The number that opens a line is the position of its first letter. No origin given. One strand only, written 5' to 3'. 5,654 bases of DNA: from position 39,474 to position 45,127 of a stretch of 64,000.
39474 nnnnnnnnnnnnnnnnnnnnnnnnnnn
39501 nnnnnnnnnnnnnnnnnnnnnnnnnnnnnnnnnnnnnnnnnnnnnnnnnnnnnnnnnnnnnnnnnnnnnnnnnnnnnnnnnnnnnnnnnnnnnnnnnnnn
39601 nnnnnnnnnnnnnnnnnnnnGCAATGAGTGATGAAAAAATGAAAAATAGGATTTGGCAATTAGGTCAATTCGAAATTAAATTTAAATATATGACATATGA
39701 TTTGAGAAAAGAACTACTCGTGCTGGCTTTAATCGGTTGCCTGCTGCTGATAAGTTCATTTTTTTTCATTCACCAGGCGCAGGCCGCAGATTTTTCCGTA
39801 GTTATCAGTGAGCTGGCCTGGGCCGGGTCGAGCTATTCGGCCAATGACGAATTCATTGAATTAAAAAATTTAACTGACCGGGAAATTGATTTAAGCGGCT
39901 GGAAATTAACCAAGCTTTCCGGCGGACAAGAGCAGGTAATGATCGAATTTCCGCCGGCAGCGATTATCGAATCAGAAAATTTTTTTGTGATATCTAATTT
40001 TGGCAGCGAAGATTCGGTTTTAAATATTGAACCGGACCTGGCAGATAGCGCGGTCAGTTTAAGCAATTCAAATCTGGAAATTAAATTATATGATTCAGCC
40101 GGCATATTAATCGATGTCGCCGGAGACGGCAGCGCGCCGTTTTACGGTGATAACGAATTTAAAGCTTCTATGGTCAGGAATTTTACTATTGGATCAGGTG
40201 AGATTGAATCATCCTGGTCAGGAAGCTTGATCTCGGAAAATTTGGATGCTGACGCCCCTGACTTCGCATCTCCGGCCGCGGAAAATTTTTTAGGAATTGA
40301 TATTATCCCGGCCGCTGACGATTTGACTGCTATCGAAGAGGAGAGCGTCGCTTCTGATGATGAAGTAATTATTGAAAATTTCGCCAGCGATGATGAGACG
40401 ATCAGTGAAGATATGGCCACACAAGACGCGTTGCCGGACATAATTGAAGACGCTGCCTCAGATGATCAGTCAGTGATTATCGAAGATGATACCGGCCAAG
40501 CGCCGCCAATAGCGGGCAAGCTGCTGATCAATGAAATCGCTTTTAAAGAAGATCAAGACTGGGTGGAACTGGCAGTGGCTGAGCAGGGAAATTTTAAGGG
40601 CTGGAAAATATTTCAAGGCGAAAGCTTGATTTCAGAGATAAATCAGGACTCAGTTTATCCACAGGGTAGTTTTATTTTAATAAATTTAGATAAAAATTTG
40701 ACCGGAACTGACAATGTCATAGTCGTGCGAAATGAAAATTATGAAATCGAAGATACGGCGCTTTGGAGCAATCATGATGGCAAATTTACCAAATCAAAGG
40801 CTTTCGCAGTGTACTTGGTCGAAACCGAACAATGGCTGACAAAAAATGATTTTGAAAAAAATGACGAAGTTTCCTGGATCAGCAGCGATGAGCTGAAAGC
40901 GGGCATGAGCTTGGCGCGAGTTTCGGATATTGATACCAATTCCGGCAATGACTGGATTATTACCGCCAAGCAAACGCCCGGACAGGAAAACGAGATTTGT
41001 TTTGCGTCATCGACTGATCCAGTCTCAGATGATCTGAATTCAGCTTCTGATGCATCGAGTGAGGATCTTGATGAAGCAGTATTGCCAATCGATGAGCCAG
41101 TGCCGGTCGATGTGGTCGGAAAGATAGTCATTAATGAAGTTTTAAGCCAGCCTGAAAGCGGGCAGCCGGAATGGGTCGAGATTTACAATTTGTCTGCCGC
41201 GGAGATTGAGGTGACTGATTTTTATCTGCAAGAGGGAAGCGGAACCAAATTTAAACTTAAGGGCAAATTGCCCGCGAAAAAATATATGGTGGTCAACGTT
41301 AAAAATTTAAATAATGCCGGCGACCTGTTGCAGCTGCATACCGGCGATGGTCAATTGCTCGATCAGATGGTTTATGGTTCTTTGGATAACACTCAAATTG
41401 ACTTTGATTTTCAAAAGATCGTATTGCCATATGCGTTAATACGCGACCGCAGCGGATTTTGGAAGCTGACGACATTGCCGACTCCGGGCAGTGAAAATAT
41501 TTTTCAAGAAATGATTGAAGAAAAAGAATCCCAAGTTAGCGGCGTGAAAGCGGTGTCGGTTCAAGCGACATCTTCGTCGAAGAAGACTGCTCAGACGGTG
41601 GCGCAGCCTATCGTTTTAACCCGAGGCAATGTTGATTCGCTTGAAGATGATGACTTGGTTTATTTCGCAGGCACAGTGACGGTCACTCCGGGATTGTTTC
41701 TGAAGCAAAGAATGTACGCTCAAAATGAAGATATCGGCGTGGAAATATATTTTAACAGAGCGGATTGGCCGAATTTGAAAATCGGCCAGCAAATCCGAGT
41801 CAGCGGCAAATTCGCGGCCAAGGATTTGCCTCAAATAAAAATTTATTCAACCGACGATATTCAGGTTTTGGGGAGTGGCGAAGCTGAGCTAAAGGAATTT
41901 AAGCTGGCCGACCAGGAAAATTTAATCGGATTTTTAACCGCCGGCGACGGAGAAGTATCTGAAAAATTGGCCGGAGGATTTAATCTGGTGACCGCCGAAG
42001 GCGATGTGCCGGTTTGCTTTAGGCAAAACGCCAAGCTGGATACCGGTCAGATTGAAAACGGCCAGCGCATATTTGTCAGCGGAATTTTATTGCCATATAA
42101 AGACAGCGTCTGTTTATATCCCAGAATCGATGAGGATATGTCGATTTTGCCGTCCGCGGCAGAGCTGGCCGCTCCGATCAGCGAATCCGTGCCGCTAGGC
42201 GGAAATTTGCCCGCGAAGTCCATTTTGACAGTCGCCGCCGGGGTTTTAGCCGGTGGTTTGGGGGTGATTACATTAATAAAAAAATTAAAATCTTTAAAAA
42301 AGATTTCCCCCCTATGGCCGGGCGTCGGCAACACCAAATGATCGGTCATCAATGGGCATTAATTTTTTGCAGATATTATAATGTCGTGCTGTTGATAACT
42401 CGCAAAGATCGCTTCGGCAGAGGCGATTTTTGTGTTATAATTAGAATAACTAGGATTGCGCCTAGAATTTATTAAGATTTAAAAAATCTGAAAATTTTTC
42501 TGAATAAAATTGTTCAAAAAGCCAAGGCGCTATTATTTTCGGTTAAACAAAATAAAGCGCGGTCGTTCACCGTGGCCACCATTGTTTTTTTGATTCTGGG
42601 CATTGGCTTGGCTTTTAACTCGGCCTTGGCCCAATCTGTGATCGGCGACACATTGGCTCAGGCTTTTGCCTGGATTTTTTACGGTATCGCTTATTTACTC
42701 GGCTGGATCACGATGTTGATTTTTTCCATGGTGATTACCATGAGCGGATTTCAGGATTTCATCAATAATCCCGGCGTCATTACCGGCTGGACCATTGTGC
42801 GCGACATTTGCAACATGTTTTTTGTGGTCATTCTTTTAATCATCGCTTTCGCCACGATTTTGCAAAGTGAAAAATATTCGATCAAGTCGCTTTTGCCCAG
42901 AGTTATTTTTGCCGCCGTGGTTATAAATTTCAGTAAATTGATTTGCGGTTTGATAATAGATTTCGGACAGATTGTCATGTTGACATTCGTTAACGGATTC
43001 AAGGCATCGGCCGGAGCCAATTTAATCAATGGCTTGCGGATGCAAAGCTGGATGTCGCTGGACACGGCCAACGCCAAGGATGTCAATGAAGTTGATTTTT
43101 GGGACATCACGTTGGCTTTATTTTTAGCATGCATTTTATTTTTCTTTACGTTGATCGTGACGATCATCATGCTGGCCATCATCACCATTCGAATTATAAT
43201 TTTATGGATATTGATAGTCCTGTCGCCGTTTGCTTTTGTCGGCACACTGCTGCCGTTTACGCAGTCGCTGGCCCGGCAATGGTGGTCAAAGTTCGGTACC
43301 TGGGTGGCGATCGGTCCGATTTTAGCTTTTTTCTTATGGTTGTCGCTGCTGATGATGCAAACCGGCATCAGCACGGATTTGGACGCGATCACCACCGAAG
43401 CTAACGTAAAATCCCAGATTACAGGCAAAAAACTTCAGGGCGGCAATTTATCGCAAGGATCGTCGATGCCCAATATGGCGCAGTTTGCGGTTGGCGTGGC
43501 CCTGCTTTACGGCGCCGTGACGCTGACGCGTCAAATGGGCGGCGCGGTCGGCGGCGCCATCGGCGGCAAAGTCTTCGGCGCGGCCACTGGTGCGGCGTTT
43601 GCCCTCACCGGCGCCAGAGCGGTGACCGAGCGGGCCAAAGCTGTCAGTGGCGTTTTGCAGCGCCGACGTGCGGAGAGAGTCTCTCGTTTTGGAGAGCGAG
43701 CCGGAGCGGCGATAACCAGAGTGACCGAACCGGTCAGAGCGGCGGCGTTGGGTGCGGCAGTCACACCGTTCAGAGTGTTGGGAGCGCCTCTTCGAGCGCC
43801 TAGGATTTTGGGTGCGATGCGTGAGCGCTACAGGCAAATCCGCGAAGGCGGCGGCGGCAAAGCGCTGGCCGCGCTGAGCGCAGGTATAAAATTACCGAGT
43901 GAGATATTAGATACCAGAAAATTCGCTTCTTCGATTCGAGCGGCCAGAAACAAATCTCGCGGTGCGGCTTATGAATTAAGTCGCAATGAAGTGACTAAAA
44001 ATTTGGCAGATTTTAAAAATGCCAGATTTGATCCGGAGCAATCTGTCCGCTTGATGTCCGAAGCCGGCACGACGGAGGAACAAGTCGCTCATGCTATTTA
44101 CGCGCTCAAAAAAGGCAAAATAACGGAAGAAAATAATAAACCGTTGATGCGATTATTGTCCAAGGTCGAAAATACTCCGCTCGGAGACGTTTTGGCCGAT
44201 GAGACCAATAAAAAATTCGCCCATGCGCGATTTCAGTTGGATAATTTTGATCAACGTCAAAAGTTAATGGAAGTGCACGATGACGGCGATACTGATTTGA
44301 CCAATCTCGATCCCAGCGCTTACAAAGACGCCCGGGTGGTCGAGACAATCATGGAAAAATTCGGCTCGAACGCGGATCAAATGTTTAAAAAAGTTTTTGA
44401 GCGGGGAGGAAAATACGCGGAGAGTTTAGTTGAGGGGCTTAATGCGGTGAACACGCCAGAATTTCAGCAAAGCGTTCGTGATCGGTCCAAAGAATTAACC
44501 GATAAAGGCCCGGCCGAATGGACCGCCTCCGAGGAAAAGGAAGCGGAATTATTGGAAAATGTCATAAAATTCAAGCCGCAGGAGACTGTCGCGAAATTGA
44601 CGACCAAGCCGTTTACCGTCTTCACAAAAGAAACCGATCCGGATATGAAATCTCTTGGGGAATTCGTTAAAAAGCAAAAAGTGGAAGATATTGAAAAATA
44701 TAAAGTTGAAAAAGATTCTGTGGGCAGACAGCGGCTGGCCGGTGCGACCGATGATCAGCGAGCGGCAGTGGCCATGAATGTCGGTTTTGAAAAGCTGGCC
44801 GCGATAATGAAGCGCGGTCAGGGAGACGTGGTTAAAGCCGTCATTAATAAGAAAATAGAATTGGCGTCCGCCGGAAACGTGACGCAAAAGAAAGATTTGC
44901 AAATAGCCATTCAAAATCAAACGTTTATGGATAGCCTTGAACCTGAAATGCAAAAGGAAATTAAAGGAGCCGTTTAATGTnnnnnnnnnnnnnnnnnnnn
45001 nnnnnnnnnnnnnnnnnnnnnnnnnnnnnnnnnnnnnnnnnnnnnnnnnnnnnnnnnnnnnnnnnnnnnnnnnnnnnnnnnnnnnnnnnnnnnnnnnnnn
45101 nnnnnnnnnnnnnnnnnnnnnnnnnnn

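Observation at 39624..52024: Gram-positive-type T4SS core without coupling protein or relaxase, bracketed by a lamin-tail-domain surface protein and ComFC: candidate DNA-uptake machine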

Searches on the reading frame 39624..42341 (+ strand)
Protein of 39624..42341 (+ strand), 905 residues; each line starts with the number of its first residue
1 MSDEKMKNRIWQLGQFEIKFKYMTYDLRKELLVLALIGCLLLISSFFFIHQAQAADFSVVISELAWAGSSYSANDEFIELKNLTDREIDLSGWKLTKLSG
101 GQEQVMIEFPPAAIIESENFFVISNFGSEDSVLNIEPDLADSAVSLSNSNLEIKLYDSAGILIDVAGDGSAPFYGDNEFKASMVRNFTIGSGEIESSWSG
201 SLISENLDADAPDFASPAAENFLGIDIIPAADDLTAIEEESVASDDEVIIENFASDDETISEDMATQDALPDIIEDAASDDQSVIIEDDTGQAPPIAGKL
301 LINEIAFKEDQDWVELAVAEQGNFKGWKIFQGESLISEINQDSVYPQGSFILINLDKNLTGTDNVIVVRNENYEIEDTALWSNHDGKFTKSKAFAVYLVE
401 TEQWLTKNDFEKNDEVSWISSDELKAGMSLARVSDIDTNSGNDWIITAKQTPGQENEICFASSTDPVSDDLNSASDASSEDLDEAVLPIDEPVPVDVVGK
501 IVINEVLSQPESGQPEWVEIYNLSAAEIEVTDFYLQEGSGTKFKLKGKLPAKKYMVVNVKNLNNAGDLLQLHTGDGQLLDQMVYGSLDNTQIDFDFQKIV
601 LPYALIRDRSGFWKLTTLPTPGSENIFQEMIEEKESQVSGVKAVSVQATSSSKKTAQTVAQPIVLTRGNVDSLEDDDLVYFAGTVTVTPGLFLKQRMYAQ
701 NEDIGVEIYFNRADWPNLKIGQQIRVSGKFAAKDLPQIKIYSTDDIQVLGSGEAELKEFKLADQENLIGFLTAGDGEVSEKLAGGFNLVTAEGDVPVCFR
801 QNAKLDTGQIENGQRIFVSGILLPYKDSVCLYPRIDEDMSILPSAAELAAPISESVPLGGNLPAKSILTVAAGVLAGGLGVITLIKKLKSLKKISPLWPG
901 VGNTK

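Call 6: search_protein_families(library=pfam, proteins=[window:39624-42341:+], max_evalue=0.01)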
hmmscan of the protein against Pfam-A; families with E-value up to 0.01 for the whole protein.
window:39624-42341:+ (905 aa): 1 family
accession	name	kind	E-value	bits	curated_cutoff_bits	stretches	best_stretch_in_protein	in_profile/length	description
PF00932.25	LTD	-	3.5e-28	98.6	34.3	2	55-167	4-106/109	Lamin Tail Domain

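Call 7: search_protein_families(library=ncbifam, proteins=[window:39624-42341:+], max_evalue=0.01)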
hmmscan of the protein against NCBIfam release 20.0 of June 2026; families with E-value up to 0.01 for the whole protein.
window:39624-42341:+ (905 aa): 0 families

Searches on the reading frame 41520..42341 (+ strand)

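Call 59: search_protein_families(library=pfam, proteins=[window:41520-42341:+], max_evalue=10)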
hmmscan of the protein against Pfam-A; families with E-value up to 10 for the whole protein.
window:41520-42341:+ (273 aa): 1 family
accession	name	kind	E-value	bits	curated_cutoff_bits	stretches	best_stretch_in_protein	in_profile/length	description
PF01336.31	tRNA_anti-codon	-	0.048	14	27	0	165-195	32-62/75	OB-fold nucleic acid binding domain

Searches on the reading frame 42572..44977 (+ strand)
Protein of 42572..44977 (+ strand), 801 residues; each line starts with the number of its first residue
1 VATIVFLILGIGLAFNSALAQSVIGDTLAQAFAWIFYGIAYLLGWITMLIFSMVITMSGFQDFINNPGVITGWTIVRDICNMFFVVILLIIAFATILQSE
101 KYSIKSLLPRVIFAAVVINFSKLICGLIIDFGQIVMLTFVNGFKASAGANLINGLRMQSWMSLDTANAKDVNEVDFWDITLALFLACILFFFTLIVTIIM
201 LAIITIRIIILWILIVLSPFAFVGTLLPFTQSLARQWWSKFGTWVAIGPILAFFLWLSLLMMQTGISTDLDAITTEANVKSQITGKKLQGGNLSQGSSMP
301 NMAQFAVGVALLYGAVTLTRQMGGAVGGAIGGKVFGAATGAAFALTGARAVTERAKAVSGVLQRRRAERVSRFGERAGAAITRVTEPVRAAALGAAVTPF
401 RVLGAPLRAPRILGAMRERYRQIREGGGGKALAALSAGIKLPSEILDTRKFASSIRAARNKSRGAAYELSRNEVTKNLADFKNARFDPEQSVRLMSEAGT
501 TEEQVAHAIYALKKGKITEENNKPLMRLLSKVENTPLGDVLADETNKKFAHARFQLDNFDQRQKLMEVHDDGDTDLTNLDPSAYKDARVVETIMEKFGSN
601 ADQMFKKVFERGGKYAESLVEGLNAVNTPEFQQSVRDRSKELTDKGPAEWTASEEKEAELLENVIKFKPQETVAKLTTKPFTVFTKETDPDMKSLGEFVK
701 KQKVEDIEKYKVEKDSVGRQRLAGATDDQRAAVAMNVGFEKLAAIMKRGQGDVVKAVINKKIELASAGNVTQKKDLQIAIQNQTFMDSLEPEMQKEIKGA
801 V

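Call 6: search_protein_families(library=pfam, proteins=[window:42572-44977:+], max_evalue=0.01)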
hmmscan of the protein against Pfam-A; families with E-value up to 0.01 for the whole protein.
window:42572-44977:+ (801 aa): 0 families

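Call 7: search_protein_families(library=ncbifam, proteins=[window:42572-44977:+], max_evalue=0.01)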
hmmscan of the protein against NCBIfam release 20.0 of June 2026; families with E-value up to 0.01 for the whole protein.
window:42572-44977:+ (801 aa): 1 family
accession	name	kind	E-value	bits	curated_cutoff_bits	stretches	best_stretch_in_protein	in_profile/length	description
NF045890.1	conj_pls20_p028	equivalog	0.00032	19.7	150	1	24-140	13-128/377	pLS20_p028 family conjugation system transmembrane protein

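Call 47: search_protein_families(library=pfam, alignment_id=A2, max_evalue=0.01)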
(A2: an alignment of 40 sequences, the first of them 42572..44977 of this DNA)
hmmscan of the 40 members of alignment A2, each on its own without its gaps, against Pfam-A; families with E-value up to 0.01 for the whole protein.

A. member 1, window:42572-44977:+ (801 aa): 0 families

B. families by the number of members that match (of 40 scanned): 3 families
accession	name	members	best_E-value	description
PF04610.19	TrbL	5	4.6e-05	TrbL/VirB6 plasmid conjugal transfer protein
PF01375.23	Enterotoxin_a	1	0.00083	Heat-labile enterotoxin alpha chain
PF05120.17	GvpG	1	0.001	Gas vesicle protein G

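Call 50: search_solved_structures(query=A2, max_evalue=1)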
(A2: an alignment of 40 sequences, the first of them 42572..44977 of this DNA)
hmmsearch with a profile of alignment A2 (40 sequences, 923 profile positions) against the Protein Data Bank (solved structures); distinct sequences matched with E-value up to 1: 28.
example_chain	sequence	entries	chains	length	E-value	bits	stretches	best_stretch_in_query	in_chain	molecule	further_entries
7w1m_A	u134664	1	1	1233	0.00046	22.2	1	386-797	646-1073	Structural maintenance of chromosomes protein 1A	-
8bd7_G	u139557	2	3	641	0.0013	20.8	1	349-841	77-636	Intraflagellar transport protein 74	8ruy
6wg3_A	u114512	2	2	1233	0.0014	20.7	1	386-797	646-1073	Structural maintenance of chromosomes protein 1A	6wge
30dr_S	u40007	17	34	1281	0.0029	19.6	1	413-788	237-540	Dynactin subunit 1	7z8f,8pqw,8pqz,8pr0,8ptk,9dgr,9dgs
9b7j_S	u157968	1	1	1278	0.0058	18.6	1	477-788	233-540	Dynactin subunit 1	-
9b7j_s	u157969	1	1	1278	0.0058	18.6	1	477-788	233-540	Dynactin subunit 1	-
9kpz_H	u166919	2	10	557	0.017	17.1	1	482-756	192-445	Ubiquitin-like protein SMT3,Tol-Pal system protein TolA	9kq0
6egc_A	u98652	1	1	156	0.027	16.4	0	814-872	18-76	SC_2L4HC2_23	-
9f5w_A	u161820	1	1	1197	0.05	15.5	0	406-791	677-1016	Structural maintenance of chromosomes protein 2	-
6znl_Z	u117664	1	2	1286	0.059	15.3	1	413-788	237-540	Dynactin subunit 1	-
9y9z_A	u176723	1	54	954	0.062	15.2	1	380-752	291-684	CF2, TGME49_258090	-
4wij_A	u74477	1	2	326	0.085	14.7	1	636-740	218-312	Splicing factor, proline- and glutamine-rich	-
6wmz_A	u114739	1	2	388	0.16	13.9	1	636-740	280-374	Splicing factor, proline- and glutamine-rich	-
7uj1_A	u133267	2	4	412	0.17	13.7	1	636-740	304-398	Splicing factor, proline- and glutamine-rich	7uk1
9glc_BC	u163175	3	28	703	0.21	13.4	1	567-748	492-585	Splicing factor proline/glutamine rich (polypyrimidine tract binding protein associated)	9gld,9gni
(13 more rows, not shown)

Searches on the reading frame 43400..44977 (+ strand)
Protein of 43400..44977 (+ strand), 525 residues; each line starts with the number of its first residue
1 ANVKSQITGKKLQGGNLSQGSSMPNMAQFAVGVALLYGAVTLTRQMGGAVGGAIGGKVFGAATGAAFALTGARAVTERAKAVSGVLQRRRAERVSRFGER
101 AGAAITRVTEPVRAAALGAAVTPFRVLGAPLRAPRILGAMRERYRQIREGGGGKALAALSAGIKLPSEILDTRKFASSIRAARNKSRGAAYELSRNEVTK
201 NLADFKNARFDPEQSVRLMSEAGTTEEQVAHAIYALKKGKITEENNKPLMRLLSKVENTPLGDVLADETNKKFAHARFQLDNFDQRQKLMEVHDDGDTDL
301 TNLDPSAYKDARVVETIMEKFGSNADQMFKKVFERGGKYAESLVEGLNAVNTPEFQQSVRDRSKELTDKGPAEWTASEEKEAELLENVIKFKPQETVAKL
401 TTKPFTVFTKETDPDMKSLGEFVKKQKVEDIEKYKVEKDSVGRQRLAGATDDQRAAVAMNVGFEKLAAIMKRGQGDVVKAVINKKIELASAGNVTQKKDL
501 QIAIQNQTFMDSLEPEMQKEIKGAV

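Call 59: search_protein_families(library=pfam, proteins=[window:43400-44977:+], max_evalue=10)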
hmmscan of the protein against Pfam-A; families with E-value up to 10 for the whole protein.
window:43400-44977:+ (525 aa): 4 families
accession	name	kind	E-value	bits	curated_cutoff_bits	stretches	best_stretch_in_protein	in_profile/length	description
PF04949.18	Transcrip_act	-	0.087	13.2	27.5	1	422-499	29-106/154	Transcriptional activator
PF20721.2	C19orf12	-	0.12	12.6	30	1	47-107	52-119/163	C19orf12-like protein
PF10869.13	DUF2666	-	0.19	12.5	23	1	227-275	57-106/135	Domain of unknown function (DUF2666)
PF13145.12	Rotamase_2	-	0.22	12.8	27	1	184-243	33-92/121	PPIC-type PPIASE domain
